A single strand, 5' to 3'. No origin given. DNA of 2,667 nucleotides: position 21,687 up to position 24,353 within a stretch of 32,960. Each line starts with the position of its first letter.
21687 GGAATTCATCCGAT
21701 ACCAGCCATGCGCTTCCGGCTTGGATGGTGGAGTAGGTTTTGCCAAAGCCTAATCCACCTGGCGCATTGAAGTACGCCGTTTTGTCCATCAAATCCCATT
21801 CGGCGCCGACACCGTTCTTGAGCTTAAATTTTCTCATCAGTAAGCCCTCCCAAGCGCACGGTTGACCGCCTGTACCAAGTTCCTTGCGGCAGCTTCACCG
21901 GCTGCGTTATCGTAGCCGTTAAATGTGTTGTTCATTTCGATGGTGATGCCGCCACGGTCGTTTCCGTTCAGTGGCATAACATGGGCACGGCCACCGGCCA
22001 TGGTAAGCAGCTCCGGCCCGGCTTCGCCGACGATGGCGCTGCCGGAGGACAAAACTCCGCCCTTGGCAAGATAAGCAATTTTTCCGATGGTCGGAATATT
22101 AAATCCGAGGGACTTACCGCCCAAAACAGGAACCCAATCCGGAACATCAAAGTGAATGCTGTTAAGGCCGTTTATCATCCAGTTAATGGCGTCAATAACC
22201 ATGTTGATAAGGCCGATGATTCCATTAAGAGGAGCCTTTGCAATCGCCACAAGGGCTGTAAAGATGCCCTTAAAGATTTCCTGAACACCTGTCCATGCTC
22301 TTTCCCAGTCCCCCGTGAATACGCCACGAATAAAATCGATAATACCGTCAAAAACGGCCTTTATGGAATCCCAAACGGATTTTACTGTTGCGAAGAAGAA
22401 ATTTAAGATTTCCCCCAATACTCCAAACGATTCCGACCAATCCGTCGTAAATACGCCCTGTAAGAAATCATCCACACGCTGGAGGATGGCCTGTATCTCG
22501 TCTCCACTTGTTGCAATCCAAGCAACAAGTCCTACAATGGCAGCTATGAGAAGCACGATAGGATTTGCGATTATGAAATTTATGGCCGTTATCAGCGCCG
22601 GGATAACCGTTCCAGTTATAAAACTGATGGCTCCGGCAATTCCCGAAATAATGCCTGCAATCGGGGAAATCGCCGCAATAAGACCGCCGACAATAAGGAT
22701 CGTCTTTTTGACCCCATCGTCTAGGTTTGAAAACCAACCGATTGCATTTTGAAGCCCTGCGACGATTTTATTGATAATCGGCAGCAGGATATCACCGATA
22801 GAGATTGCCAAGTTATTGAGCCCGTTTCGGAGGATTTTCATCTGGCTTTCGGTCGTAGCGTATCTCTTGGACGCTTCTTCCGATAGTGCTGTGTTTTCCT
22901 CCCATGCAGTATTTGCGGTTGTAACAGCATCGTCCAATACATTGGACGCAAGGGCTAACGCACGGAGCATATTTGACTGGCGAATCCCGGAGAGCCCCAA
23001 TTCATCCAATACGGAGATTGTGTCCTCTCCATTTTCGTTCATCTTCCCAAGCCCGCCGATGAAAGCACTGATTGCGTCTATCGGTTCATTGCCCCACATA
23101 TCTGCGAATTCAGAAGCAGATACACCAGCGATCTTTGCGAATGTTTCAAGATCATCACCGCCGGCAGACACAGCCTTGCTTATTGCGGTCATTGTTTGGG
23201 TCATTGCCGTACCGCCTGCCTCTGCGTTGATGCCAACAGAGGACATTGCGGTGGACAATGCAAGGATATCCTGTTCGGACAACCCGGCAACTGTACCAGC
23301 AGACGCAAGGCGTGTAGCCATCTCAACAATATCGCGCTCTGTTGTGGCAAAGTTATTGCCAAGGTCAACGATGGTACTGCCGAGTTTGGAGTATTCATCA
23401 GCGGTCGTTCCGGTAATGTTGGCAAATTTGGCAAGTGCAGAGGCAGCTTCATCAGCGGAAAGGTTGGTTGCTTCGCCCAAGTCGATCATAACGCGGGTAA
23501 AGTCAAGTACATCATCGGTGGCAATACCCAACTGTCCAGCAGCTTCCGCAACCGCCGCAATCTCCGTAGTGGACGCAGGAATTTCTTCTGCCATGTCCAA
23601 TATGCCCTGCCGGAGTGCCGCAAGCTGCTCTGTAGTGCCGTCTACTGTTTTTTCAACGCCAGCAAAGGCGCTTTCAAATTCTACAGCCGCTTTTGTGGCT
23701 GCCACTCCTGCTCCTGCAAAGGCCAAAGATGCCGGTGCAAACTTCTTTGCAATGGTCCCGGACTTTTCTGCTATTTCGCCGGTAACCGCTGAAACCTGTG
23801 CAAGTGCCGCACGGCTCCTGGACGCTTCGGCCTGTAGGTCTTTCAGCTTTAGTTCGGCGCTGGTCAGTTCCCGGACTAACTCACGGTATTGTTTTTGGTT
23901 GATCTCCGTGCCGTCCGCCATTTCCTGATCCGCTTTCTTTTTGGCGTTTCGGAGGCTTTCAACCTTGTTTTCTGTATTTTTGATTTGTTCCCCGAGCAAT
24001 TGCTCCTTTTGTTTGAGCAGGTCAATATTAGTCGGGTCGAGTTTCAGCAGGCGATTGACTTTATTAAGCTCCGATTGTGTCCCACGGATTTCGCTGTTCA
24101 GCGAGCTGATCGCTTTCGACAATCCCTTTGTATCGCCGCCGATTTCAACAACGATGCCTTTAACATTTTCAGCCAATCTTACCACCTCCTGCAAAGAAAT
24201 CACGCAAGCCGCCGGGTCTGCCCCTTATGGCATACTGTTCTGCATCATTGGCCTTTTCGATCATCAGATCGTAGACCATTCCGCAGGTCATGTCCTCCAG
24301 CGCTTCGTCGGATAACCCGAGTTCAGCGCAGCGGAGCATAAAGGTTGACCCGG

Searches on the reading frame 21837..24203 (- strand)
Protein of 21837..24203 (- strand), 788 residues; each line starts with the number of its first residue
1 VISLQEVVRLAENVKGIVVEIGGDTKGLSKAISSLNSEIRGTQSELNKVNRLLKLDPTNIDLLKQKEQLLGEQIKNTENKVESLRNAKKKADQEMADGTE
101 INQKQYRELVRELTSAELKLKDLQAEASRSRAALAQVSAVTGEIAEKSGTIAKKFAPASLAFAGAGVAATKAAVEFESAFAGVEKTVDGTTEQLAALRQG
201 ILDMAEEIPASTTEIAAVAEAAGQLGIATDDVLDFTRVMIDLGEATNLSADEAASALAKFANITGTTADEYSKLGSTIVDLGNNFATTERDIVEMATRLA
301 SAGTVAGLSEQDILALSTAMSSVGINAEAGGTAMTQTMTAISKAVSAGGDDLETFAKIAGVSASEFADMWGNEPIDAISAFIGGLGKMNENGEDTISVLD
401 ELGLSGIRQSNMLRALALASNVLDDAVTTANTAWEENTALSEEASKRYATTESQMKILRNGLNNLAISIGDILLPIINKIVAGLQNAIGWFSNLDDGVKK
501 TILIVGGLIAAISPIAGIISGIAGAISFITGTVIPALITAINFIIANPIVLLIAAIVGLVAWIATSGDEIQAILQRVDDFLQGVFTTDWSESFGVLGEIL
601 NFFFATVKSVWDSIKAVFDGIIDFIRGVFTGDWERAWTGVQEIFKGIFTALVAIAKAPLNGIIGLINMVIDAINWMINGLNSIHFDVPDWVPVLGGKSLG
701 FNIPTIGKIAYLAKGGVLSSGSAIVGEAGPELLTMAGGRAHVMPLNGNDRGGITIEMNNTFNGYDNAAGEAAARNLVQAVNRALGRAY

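Call 10: search_protein_families(library=pfam, proteins=[window:21837-24203:-], max_evalue=0.01)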
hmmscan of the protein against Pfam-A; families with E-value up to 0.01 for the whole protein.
window:21837-24203:- (788 aa): 2 families
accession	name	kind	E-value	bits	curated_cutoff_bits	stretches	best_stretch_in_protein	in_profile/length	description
PF10145.14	PhageMin_Tail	-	3.3e-26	92.9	33.2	1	199-393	2-192/201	Phage-related minor tail protein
PF20155.4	TMP_3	-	5.7e-07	29.9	41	1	185-264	18-101/192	Tape measure protein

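Call 11: search_protein_families(library=phrogs, proteins=[window:21837-24203:-], max_evalue=0.001)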
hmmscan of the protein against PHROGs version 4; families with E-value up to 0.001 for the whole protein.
window:21837-24203:- (788 aa): 37 families (the best 25 are shown)
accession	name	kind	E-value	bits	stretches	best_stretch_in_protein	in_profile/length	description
phrog_13339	-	tail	7.2e-118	395.9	1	129-520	44-435/2156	tail length tape measure protein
phrog_1293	-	tail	3.4e-104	350.9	1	12-541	4-552/1424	tail length tape measure protein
phrog_991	-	tail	2.1e-99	335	1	10-786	60-920/1966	tail length tape measure protein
phrog_1272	-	tail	1.6e-88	299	2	11-682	72-781/1606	tail length tape measure protein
phrog_28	-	tail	1.9e-82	279.5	1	26-784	127-761/1228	tail length tape measure protein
phrog_17321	-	unknown function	9.8e-80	269.4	2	138-348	57-272/1484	-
phrog_17594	-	tail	2.6e-60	205.2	1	120-488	128-495/1582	tail length tape measure protein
phrog_58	-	tail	3.6e-59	202.3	1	3-679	163-892/1544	tail length tape measure protein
phrog_4704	-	tail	1.7e-58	199.8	1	10-524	4-554/625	tail length tape measure protein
phrog_23108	-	tail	1.6e-56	192.7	1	166-474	442-752/1552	tail length tape measure protein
phrog_1533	-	tail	1.4e-52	179.7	2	101-561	171-663/1688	tail length tape measure protein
phrog_5218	-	unknown function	3.8e-50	172.1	1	26-571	74-664/1599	-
phrog_167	-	tail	2.1e-47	162.6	3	103-538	210-598/1555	tail length tape measure protein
phrog_14441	-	tail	5.4e-36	125.5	1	111-332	19-237/241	tail length tape measure protein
phrog_15002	-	unknown function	2.1e-34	120.2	1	11-145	2-135/183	-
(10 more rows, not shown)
